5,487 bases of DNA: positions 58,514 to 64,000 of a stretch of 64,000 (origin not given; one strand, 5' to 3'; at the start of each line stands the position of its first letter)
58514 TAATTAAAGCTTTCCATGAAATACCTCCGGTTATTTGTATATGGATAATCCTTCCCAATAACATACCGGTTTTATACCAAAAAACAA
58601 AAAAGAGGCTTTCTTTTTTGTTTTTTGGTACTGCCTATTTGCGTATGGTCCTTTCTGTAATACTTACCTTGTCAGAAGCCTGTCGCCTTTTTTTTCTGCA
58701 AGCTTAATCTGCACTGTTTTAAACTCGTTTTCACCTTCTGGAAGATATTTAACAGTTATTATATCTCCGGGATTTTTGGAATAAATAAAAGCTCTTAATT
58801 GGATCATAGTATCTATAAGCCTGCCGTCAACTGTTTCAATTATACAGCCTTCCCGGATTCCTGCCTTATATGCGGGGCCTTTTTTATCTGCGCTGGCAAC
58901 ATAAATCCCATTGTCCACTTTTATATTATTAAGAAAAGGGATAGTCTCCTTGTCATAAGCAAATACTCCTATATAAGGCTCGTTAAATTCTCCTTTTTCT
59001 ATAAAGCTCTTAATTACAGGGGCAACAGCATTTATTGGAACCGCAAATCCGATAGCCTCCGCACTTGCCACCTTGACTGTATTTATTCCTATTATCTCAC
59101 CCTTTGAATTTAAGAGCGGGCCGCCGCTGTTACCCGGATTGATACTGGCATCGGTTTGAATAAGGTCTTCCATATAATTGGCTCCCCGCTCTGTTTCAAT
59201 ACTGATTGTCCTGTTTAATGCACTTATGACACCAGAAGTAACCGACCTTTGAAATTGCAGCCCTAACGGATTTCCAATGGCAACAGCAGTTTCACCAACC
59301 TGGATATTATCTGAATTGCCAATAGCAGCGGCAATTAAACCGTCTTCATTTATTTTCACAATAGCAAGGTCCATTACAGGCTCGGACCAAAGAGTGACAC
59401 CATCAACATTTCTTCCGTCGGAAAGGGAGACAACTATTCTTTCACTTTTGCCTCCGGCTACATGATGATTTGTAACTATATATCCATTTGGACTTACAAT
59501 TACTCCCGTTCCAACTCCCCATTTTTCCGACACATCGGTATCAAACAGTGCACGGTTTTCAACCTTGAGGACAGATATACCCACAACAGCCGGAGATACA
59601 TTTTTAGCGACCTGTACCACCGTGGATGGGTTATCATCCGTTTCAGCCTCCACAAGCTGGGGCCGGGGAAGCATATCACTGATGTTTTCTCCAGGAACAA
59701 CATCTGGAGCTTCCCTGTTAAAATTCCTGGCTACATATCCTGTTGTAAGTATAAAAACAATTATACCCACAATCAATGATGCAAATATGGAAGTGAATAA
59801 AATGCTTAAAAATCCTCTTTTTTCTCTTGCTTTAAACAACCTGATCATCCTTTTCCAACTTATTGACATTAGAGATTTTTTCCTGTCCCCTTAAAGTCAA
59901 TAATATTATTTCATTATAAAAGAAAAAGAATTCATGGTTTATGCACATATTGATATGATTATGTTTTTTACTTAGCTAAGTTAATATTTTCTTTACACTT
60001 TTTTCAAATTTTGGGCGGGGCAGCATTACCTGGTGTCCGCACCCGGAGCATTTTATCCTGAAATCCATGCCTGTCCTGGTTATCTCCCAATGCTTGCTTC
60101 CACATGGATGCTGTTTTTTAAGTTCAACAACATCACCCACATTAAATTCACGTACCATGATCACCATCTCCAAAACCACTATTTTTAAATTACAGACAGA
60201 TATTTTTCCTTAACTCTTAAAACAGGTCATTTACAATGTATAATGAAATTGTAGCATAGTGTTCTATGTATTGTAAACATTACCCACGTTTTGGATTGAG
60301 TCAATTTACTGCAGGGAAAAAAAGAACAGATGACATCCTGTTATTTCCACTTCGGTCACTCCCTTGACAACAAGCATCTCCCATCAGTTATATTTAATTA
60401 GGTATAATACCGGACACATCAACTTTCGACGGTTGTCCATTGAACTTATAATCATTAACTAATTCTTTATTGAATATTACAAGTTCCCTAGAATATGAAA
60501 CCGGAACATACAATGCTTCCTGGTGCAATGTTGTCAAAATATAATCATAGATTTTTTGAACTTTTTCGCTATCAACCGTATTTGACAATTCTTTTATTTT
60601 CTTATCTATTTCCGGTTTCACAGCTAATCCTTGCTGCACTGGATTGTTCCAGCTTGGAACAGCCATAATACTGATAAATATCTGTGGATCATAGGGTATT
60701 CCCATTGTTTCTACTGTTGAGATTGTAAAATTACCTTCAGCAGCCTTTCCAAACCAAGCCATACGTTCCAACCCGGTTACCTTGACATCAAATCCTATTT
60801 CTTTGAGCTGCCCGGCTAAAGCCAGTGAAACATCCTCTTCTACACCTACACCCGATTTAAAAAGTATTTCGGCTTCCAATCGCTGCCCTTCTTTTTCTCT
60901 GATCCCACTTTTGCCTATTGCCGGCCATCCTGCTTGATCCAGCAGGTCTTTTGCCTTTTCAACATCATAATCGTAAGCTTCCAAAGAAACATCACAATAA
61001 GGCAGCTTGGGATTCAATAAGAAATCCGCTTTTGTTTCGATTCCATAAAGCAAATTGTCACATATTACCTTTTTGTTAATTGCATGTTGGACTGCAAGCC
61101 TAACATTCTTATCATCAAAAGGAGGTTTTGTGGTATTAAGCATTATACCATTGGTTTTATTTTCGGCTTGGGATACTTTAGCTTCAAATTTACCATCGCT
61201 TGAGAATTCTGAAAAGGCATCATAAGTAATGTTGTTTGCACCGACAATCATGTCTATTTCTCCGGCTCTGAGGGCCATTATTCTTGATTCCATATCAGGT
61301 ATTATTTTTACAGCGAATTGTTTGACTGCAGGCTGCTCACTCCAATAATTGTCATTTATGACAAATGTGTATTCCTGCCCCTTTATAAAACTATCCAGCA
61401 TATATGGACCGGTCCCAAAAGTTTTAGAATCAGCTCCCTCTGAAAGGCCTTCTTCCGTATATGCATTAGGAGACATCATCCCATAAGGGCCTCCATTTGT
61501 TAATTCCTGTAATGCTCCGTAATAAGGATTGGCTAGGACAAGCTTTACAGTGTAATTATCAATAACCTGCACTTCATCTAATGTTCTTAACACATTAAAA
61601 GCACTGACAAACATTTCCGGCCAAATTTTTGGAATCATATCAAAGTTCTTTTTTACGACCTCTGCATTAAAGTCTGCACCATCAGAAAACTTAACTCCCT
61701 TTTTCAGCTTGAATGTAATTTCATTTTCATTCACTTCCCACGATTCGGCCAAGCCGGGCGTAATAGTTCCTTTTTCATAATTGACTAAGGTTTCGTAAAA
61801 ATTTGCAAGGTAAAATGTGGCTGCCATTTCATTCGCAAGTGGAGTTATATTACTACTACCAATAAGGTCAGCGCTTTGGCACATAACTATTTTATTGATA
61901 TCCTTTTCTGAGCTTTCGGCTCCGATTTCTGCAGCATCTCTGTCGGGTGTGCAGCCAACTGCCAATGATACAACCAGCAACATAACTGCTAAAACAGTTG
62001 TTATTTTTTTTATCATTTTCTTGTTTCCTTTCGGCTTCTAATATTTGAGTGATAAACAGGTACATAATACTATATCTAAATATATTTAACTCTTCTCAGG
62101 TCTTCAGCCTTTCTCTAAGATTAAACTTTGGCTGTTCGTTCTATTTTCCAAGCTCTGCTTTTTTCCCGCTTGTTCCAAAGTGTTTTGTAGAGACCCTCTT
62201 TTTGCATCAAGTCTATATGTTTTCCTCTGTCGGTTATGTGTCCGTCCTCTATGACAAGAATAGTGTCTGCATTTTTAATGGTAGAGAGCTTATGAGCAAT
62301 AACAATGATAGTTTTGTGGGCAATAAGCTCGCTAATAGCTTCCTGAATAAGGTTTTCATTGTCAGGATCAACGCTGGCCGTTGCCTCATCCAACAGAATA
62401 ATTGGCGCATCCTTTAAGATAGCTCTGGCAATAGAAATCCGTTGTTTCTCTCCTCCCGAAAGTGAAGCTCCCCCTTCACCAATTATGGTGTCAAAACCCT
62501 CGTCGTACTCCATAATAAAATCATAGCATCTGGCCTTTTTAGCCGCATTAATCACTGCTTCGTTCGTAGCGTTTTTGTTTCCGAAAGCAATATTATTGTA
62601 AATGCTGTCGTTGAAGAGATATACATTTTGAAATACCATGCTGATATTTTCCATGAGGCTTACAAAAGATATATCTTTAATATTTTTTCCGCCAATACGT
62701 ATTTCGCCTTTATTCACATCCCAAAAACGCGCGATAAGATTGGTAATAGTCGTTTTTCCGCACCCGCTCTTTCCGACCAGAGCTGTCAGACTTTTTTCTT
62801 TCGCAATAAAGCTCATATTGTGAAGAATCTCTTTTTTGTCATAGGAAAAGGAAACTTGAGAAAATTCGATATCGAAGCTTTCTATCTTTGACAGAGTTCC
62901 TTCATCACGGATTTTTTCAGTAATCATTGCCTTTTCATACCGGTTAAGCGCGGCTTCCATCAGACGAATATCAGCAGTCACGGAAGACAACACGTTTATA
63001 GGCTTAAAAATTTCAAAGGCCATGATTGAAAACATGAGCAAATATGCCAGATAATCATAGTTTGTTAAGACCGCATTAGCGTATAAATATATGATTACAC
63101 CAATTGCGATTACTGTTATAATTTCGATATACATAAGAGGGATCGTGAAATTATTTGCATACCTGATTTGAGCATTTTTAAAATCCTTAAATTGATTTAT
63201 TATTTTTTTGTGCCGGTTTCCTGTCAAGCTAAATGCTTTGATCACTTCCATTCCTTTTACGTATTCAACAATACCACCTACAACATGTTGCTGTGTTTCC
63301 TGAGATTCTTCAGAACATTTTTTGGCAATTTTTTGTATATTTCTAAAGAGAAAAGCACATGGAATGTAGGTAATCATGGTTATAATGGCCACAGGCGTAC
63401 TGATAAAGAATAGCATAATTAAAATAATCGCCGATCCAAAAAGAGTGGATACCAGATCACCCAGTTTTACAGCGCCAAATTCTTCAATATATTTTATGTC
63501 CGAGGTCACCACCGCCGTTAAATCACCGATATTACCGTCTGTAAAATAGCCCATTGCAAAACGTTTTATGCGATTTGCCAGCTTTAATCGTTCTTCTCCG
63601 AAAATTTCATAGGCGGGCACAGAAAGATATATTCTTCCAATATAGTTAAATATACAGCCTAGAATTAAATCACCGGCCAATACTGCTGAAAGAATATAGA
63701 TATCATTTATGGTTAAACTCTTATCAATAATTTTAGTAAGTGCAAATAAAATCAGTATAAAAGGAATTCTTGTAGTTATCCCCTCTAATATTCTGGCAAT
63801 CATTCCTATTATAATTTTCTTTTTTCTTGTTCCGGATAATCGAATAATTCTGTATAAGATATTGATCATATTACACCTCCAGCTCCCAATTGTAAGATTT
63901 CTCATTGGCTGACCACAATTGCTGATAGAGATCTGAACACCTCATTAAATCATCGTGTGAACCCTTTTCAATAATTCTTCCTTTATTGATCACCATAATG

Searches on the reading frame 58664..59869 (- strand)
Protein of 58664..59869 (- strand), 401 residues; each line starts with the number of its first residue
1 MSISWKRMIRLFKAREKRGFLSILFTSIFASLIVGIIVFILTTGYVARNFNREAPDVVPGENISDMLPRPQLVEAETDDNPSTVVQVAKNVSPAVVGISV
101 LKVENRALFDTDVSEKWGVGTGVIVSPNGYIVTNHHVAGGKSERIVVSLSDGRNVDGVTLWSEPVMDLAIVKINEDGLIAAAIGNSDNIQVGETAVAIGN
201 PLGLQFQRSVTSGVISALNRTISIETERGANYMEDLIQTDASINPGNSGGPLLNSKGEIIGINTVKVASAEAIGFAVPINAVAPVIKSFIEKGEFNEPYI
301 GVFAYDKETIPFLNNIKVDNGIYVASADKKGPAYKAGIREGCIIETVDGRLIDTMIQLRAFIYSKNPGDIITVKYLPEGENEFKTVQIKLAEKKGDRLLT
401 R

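Call 91: search_protein_families(library=pfam, proteins=[window:58664-59869:-], max_evalue=0.0001)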
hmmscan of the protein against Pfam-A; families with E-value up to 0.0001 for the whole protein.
window:58664-59869:- (401 aa): 6 families
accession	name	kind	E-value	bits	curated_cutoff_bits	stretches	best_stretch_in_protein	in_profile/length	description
PF13365.12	Trypsin_2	-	2.8e-33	116.1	27.6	1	120-262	1-144/144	Trypsin-like peptidase domain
PF00089.32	Trypsin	-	1.3e-19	71.4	20.6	1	120-286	27-220/220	Trypsin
PF13180.12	PDZ_2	-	1.8e-08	35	27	1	317-382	9-74/80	PDZ domain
PF10459.15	Peptidase_S46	-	6.1e-08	32.2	22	0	117-139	46-68/698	Peptidase S46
PF17820.7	PDZ_6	-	2.5e-07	30.8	27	1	324-368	2-46/54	PDZ domain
PF00595.29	PDZ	-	5.6e-06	27.1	23.2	1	319-374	24-79/81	PDZ domain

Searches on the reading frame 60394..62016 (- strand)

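Call 91: search_protein_families(library=pfam, proteins=[window:60394-62016:-], max_evalue=0.0001)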
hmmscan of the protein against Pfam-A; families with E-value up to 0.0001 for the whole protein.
window:60394-62016:- (540 aa): 1 family
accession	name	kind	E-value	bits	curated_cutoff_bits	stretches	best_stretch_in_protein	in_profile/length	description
PF00496.27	SBP_bac_5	-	7.5e-75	252.8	32.4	1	84-455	1-364/368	Bacterial extracellular solute-binding proteins, family 5 Middle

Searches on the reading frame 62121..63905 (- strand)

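Call 91: search_protein_families(library=pfam, proteins=[window:62121-63905:-], max_evalue=0.0001)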
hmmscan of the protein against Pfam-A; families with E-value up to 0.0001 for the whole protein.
window:62121-63905:- (594 aa): 3 families
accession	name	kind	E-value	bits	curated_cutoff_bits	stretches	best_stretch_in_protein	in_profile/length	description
PF00005.33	ABC_tran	-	4.1e-30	105.6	25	1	361-510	1-137/137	ABC transporter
PF00664.28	ABC_membrane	-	1.2e-16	61.6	28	1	32-295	2-270/274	ABC transporter transmembrane region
PF02463.25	SMC_N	-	1.1e-08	35.2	40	1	371-552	24-211/220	RecF/RecN/SMC N terminal domain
